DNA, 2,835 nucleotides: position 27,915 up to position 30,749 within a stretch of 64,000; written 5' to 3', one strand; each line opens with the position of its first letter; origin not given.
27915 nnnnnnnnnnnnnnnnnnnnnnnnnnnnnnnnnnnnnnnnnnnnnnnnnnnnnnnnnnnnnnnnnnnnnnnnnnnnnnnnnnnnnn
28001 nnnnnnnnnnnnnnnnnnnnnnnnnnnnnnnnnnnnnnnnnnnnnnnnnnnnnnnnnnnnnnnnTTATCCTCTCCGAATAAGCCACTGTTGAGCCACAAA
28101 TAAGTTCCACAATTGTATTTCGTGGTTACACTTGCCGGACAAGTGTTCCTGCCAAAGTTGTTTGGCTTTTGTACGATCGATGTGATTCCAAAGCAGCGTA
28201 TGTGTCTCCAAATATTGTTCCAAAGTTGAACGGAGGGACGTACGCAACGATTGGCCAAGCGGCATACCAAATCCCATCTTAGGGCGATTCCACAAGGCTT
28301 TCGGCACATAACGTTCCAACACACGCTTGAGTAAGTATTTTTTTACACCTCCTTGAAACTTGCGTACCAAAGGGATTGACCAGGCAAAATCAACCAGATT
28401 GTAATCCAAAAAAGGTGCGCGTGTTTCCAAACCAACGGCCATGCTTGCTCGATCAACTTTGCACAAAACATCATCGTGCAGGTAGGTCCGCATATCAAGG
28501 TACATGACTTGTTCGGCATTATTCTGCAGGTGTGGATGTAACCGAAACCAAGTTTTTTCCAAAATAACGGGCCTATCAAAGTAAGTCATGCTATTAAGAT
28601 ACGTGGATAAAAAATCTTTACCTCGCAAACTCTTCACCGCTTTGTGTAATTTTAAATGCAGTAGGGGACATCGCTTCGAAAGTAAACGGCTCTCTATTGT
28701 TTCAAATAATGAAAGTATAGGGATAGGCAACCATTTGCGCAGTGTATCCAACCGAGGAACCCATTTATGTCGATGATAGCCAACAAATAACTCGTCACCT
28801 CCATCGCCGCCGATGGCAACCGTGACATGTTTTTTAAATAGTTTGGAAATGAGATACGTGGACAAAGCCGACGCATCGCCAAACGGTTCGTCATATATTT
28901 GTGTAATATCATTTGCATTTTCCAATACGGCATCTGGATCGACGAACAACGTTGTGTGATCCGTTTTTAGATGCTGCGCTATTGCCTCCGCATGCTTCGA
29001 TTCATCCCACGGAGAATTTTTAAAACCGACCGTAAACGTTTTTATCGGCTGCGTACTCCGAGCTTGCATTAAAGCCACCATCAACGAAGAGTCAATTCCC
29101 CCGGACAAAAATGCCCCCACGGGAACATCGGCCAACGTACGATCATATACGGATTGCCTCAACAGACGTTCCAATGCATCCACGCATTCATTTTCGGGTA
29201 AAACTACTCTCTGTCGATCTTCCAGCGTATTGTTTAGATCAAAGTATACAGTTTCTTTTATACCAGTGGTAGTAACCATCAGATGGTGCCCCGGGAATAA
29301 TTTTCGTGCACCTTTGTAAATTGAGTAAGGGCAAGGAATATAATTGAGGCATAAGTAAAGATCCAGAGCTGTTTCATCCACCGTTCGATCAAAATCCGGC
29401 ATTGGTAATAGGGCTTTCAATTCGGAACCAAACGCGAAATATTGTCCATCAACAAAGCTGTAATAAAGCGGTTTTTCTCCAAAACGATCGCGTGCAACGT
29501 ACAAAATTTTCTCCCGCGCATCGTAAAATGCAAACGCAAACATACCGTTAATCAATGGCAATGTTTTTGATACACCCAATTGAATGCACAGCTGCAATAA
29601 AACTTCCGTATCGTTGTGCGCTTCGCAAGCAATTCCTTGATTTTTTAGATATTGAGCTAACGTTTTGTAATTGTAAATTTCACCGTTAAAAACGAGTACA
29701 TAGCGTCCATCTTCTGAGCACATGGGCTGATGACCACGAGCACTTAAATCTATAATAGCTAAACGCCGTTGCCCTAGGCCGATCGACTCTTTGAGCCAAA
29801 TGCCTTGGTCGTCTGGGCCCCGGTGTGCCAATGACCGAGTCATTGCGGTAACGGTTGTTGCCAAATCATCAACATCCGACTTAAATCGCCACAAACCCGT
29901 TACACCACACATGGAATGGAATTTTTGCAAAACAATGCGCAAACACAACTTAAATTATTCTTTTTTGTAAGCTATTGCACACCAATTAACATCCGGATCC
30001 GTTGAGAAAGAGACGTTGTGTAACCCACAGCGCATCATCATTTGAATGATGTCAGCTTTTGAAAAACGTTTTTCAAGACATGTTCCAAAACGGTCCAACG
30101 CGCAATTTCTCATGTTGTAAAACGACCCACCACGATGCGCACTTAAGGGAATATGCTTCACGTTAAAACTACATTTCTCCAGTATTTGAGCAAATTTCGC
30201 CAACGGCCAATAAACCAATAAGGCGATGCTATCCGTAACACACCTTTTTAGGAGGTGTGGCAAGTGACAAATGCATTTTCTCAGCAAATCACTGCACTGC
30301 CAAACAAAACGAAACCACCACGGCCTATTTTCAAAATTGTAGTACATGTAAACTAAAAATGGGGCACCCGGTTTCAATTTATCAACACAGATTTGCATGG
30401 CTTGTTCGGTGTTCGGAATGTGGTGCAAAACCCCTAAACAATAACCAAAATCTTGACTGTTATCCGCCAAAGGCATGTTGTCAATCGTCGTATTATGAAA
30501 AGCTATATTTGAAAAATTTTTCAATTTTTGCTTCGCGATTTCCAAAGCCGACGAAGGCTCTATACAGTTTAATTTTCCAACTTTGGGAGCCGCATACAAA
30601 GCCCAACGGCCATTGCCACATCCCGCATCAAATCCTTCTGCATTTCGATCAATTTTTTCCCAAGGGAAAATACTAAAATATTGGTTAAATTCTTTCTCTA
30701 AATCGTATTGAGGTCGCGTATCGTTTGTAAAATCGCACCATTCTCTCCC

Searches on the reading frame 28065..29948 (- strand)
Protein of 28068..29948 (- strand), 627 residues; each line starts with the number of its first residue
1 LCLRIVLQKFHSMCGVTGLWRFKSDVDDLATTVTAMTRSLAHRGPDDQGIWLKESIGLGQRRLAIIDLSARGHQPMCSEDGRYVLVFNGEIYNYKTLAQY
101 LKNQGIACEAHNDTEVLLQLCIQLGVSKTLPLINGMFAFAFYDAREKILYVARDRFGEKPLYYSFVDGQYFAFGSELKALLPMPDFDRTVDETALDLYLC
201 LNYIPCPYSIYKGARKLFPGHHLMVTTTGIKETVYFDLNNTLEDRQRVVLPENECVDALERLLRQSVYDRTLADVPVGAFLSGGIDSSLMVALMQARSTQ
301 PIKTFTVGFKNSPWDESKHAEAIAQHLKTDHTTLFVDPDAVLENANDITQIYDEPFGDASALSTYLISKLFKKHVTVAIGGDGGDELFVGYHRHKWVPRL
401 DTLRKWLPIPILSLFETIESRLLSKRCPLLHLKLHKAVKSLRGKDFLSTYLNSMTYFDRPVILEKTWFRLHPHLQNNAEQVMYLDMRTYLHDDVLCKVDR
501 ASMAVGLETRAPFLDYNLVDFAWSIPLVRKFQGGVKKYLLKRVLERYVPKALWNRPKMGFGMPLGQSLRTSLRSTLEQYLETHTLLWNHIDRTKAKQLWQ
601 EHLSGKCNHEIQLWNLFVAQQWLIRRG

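Call 8: search_protein_families(library=pfam, proteins=[window:28068-29948:-])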
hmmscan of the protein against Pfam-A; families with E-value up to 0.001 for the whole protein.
window:28068-29948:- (627 aa): 4 families
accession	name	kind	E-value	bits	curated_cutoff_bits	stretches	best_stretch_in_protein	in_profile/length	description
PF00733.27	Asn_synthase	-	1.9e-98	330.8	21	1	259-623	2-353/354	Asparagine synthase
PF13522.11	GATase_6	-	1.7e-41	141.7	27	1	45-176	1-130/130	Glutamine amidotransferase domain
PF13537.11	GATase_7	-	3.7e-41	140.4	25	1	61-181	2-122/123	Glutamine amidotransferase domain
PF02540.23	NAD_synthase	-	0.00058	19.5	21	1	256-338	2-83/242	NAD synthase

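Call 9: search_protein_families(library=ncbifam, proteins=[window:28068-29948:-])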
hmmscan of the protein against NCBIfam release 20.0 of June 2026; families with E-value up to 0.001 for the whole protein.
window:28068-29948:- (627 aa): 12 families
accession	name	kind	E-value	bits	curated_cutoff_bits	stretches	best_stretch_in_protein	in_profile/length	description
TIGR03108.1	eps_aminotran_1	hypoth_equivalog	1.7e-160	535.7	816.9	1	13-623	1-625/628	XrtA/PEP-CTERM system amidotransferase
TIGR01536.1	asn_synth_AEB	equivalog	4.7e-136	454.8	267.1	1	14-560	1-517/517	asparagine synthase (glutamine-hydrolyzing)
TIGR03104.1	trio_amidotrans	equivalog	3.7e-113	378.8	570.1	2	13-401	1-387/589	N-acetylglutaminylglutamine amidotransferase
NF006949.0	PRK09431.1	equivalog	1.9e-82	277.6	499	3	13-183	1-168/554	asparagine synthase B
NF033535.1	lass_lactam_cya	exception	3.3e-74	250.6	525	2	13-406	1-392/668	lasso peptide isopeptide bond-forming cyclase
NF033561.1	macrolact_Ik_Al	subfamily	5.7e-15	54.9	300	1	147-390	91-333/561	albusnodin/ikarugamycin family macrolactam cyclase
NF001484.0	PRK00331.1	subfamily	5.8e-09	34.9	381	1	74-183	86-201/601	isomerizing glutamine--fructose-6-phosphate transaminase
TIGR01135.1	glmS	equivalog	3.4e-08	32.4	418.05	1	74-183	85-200/607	glutamine--fructose-6-phosphate transaminase (isomerizing)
TIGR01134.1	purF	equivalog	1.3e-07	31.4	350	1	72-188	83-207/432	amidophosphoribosyltransferase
NF010587.0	PRK13980.1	equivalog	0.0002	20.6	255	1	256-338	15-96/267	NAD+ synthase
TIGR00552.1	nadE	equivalog_domain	0.00038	19.8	63.65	1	254-345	4-95/251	NAD(+) synthase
NF011155.0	PRK14561.1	equivalog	0.0009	19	207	0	279-348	5-69/195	hypothetical protein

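Call 19: find_encoding_contigs(protein=window:28065-29912:-, flank=4000, max_places=10)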
Protein window:28065-29912:- (615 aa): 1 contig read that carries it; 1 place shown.
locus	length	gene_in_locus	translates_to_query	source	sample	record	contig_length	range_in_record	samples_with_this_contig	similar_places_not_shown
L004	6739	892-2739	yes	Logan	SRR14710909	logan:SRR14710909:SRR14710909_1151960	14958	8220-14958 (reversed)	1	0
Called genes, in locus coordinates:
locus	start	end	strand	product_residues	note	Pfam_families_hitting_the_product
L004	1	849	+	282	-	?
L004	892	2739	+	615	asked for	PF13522:GATase_6, PF13537:GATase_7, PF00733:Asn_synthase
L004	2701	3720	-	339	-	-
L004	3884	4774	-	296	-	PF03062:MBOAT, PF13813:MBOAT_2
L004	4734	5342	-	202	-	-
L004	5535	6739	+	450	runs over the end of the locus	PF03721:UDPG_MGDP_dh_N, PF00984:UDPG_MGDP_dh, PF03720:UDPG_MGDP_dh_C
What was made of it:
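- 28065..29912 (-): Downstream neighbour: AsnB-like glutamine amidotransferase, 615 aa. Its start lies 42 nt after the methyltransferase stop. calls 8, 9, 19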

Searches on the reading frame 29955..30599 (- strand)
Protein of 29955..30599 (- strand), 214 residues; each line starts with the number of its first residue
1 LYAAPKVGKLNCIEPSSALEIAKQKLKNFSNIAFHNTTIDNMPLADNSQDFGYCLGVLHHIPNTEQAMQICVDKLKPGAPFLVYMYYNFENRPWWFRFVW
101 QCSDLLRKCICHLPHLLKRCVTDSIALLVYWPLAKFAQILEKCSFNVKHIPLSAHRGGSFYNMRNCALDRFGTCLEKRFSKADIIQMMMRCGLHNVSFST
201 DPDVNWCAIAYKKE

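Call 20: list_cluster_members(proteins=[P0001, P0012, window:29955-30599:-, window:28065-29912:-, window:30890-31834:-])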
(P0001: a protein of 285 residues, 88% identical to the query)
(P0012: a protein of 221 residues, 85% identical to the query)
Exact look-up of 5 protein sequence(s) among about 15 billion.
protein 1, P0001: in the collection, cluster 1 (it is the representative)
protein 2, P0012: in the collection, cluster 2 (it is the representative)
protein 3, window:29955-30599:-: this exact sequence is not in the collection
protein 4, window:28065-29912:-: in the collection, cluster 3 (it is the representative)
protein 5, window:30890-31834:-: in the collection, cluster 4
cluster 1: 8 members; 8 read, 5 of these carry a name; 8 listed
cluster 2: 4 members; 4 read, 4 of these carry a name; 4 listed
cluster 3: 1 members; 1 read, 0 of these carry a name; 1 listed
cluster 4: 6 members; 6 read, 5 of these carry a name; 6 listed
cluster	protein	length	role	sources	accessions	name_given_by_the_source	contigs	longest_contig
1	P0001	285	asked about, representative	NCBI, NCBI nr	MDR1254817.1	MAG: class I SAM-dependent methyltransferase [Puniceicoccales bacterium] | class I SAM-dependent methyltransferase [Puniceicoccales bacterium]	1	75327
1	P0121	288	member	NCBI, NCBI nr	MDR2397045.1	MAG: class I SAM-dependent methyltransferase, partial [Puniceicoccales bacterium] | class I SAM-dependent methyltransferase [Puniceicoccales bacterium]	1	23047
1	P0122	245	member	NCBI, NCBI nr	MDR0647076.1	MAG: class I SAM-dependent methyltransferase [Puniceicoccales bacterium] | class I SAM-dependent methyltransferase [Puniceicoccales bacterium]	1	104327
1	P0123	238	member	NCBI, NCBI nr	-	-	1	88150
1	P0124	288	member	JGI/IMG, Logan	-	ubiquinone/menaquinone biosynthesis C-methylase UbiE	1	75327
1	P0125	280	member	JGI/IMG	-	SAM-dependent methyltransferase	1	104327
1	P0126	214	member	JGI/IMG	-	-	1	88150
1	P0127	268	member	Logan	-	-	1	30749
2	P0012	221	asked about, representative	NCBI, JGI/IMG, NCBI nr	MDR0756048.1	MAG: class I SAM-dependent methyltransferase [Puniceicoccales bacterium] | SAM-dependent methyltransferase | class I SAM-dependent methyltransferase [Puniceicoccales bacterium]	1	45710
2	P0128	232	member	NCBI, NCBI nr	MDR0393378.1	MAG: class I SAM-dependent methyltransferase [Puniceicoccales bacterium] | class I SAM-dependent methyltransferase [Puniceicoccales bacterium]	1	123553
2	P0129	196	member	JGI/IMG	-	ubiquinone/menaquinone biosynthesis C-methylase UbiE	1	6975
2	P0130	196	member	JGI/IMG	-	ubiquinone/menaquinone biosynthesis C-methylase UbiE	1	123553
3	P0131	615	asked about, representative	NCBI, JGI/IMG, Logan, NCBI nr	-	-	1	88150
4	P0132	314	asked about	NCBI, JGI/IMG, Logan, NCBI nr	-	-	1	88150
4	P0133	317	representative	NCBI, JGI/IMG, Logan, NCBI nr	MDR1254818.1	MAG: SDR family NAD(P)-dependent oxidoreductase [Puniceicoccales bacterium] | nucleoside-diphosphate-sugar epimerase | SDR family NAD(P)-dependent oxidoreductase [Puniceicoccales bacterium]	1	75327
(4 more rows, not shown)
